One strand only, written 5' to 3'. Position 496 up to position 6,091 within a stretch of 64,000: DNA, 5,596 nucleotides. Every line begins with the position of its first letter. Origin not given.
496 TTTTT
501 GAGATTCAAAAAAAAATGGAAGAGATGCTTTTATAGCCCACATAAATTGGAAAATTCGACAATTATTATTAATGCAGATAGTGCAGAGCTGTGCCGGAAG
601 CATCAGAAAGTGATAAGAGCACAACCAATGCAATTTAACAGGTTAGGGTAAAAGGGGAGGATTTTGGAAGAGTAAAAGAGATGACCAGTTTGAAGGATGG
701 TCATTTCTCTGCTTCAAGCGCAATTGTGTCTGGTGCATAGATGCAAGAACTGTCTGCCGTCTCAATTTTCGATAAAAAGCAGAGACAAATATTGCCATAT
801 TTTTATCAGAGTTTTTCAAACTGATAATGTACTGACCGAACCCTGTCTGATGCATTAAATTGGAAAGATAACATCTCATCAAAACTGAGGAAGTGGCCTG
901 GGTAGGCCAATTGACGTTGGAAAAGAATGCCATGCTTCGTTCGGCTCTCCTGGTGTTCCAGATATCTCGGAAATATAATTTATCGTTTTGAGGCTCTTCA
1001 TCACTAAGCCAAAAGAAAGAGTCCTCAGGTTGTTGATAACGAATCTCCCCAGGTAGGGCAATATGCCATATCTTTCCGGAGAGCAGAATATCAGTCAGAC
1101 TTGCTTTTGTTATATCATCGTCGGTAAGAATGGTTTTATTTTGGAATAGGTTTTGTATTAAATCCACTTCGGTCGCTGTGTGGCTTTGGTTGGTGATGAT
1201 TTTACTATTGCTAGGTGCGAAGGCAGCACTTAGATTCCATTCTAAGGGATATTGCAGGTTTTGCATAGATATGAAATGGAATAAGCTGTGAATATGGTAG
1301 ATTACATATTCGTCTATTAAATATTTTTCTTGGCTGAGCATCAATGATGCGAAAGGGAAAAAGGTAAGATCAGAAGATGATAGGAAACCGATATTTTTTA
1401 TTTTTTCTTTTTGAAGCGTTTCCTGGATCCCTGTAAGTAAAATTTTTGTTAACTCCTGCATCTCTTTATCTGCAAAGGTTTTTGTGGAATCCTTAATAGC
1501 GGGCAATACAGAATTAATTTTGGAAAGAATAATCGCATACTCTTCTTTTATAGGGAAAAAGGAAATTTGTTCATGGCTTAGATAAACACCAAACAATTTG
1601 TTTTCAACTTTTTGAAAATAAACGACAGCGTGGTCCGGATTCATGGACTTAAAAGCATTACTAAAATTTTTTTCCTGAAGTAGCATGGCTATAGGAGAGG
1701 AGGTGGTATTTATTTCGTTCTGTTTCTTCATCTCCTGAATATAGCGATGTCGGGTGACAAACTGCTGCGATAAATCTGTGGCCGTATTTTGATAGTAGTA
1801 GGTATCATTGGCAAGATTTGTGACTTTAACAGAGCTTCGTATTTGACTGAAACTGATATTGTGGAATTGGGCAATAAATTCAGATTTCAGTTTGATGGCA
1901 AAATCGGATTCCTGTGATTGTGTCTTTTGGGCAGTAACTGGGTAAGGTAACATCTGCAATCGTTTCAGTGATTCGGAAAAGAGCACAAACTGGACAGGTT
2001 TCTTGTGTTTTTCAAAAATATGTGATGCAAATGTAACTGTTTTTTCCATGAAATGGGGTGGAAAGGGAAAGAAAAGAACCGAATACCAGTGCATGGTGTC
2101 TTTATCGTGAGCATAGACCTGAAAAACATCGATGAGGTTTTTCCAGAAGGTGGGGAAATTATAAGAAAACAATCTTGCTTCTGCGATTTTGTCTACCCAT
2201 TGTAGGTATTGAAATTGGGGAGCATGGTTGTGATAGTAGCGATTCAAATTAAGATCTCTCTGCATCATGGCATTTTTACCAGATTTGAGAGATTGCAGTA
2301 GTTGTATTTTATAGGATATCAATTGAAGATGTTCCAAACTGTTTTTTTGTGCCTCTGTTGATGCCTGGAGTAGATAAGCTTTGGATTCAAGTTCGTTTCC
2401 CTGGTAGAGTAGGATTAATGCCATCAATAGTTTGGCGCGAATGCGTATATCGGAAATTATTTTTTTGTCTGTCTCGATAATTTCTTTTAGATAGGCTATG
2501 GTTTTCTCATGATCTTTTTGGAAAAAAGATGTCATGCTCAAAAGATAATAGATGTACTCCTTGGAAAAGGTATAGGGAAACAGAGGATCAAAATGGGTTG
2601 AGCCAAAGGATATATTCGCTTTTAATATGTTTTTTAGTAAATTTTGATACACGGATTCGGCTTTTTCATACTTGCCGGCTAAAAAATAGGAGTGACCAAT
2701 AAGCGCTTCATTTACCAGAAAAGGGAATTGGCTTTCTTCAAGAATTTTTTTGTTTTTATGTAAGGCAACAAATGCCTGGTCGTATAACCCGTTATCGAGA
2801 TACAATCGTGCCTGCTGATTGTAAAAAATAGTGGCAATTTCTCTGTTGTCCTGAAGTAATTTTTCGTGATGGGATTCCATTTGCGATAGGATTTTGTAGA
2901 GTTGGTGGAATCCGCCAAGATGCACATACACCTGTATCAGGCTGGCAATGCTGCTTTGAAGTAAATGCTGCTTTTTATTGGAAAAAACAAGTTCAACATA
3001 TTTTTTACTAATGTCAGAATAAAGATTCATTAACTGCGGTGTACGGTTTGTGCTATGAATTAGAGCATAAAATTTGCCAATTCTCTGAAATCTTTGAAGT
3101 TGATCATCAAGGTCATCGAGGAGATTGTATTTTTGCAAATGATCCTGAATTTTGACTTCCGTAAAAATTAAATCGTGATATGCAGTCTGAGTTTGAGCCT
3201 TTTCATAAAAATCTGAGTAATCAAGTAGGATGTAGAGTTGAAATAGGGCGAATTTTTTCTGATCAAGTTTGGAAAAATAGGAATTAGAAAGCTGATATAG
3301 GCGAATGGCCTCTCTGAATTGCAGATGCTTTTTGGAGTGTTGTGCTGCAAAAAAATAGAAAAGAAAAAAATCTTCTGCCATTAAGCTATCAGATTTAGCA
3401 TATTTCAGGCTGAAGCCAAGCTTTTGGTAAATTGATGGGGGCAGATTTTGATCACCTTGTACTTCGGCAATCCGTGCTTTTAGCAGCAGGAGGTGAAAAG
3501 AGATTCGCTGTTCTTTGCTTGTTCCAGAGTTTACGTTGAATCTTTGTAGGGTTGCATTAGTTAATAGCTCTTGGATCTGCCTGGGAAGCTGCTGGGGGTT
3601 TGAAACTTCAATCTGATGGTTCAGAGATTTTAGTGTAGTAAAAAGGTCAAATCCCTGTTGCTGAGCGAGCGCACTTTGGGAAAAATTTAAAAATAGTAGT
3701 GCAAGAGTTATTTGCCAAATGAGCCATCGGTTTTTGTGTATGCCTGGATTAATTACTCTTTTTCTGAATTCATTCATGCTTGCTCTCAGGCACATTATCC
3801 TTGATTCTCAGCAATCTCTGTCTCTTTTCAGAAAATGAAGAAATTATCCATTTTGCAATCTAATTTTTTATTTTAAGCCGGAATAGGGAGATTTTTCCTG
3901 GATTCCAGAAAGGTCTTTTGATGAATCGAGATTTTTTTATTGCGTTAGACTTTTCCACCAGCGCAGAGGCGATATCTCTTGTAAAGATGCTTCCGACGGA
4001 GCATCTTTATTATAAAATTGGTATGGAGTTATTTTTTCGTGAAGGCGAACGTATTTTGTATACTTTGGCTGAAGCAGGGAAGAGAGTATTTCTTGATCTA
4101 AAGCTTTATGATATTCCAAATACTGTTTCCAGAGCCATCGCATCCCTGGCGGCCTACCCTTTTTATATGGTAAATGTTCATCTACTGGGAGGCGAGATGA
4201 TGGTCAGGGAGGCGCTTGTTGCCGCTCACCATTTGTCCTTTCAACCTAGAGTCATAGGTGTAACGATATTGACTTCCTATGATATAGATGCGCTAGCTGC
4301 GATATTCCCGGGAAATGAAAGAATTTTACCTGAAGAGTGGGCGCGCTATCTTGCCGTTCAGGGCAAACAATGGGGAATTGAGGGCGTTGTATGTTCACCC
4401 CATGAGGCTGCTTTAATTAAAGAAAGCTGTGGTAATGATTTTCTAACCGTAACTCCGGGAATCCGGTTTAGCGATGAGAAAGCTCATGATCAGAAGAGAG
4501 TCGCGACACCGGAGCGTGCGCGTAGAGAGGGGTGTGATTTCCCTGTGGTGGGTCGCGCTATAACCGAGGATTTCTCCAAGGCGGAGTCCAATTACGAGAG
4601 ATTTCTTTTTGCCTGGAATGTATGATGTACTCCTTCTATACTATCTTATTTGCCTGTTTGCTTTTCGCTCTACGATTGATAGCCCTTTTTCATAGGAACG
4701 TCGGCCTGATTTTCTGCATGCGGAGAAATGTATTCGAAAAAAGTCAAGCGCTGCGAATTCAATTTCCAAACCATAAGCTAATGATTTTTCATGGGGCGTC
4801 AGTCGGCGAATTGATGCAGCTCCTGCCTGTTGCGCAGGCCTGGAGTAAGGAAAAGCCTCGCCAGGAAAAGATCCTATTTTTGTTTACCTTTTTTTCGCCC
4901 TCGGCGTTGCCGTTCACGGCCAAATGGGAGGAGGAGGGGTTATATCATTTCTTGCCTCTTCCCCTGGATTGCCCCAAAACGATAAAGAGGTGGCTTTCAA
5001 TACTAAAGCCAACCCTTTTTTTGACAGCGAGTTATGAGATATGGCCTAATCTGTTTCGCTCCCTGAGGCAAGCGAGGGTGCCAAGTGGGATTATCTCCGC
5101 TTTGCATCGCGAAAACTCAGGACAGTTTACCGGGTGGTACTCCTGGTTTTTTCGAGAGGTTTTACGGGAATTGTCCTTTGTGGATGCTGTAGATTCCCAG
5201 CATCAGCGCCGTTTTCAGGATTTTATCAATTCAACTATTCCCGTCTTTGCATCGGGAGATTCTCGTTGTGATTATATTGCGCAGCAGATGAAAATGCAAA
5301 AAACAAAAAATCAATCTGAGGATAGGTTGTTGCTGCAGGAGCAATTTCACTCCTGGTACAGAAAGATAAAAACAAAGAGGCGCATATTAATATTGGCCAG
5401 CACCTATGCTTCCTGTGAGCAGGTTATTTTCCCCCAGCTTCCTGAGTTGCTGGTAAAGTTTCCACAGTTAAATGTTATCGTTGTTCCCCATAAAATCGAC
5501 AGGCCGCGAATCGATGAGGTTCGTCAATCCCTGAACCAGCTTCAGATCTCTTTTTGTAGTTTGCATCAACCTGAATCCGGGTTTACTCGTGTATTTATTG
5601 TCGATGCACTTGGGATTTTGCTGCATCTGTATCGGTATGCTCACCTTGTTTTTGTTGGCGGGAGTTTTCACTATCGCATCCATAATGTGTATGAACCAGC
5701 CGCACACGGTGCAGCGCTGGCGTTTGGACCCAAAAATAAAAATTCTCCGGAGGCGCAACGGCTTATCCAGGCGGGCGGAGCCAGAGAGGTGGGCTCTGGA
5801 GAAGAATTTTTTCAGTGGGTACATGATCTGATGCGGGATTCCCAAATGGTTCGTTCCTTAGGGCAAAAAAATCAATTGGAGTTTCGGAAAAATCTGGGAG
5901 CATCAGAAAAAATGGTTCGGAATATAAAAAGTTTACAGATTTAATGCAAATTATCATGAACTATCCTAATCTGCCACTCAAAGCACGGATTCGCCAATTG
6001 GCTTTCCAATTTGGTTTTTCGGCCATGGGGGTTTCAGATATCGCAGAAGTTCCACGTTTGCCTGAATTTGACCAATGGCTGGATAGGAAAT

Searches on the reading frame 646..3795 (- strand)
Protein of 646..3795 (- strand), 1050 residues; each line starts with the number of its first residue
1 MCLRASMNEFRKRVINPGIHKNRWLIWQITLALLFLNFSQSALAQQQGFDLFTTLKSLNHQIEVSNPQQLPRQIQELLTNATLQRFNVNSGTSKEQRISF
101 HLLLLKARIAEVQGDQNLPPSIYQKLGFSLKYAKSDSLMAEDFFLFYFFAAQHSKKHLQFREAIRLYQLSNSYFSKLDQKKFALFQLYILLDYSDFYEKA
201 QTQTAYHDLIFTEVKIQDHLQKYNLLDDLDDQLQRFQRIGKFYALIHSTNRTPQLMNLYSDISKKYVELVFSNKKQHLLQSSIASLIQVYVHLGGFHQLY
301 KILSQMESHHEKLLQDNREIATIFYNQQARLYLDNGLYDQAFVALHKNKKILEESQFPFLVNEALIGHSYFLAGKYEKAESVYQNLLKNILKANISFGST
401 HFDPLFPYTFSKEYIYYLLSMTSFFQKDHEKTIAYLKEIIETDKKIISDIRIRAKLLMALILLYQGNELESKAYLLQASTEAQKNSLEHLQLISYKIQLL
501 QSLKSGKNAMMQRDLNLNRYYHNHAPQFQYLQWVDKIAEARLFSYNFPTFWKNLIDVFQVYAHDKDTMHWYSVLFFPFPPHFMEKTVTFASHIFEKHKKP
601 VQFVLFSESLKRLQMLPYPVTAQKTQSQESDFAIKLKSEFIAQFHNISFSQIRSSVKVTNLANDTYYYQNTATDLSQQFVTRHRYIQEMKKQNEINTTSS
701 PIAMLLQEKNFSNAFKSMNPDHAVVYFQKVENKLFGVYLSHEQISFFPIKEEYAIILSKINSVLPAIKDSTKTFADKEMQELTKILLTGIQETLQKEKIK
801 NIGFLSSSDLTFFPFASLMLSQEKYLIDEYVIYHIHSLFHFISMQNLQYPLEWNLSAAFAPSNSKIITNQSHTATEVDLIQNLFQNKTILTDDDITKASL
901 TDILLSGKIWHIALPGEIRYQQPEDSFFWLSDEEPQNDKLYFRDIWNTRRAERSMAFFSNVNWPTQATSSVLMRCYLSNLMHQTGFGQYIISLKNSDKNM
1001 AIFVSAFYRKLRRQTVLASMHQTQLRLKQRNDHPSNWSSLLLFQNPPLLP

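Call 26: search_protein_families(library=pfam, proteins=[window:646-3795:-], max_evalue=0.001)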
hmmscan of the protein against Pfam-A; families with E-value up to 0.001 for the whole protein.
window:646-3795:- (1050 aa): 2 families
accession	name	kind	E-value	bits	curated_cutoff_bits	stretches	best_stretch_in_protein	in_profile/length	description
PF12770.12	CHAT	-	2.5e-18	67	24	1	778-1042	3-286/289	CHAT domain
PF13181.12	TPR_8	-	0.0003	21.1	25.7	0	415-444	3-32/34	Tetratricopeptide repeat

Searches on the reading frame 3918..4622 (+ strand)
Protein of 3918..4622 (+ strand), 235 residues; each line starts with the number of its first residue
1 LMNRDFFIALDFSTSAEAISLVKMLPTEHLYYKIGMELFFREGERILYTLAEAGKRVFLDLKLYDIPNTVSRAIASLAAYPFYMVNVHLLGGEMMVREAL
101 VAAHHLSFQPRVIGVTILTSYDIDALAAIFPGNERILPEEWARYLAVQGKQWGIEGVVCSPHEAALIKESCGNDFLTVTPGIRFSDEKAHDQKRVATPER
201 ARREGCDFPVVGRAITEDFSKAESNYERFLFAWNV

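Call 26: search_protein_families(library=pfam, proteins=[window:3918-4622:+], max_evalue=0.001)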
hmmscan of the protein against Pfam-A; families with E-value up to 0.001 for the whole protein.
window:3918-4622:+ (235 aa): 1 family
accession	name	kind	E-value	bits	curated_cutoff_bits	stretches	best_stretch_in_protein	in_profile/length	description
PF00215.30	OMPdecase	-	5.9e-46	157.6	27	1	6-218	3-211/221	Orotidine 5'-phosphate decarboxylase / HUMPS family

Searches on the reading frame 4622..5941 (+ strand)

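Call 26: search_protein_families(library=pfam, proteins=[window:4622-5941:+], max_evalue=0.001)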
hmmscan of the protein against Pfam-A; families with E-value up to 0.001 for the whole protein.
window:4622-5941:+ (440 aa): 1 family
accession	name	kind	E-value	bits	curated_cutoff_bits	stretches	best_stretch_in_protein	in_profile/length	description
PF04413.22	Glycos_transf_N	-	8e-29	100.9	23.9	1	49-217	14-178/179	3-Deoxy-D-manno-octulosonic-acid transferase (kdotransferase)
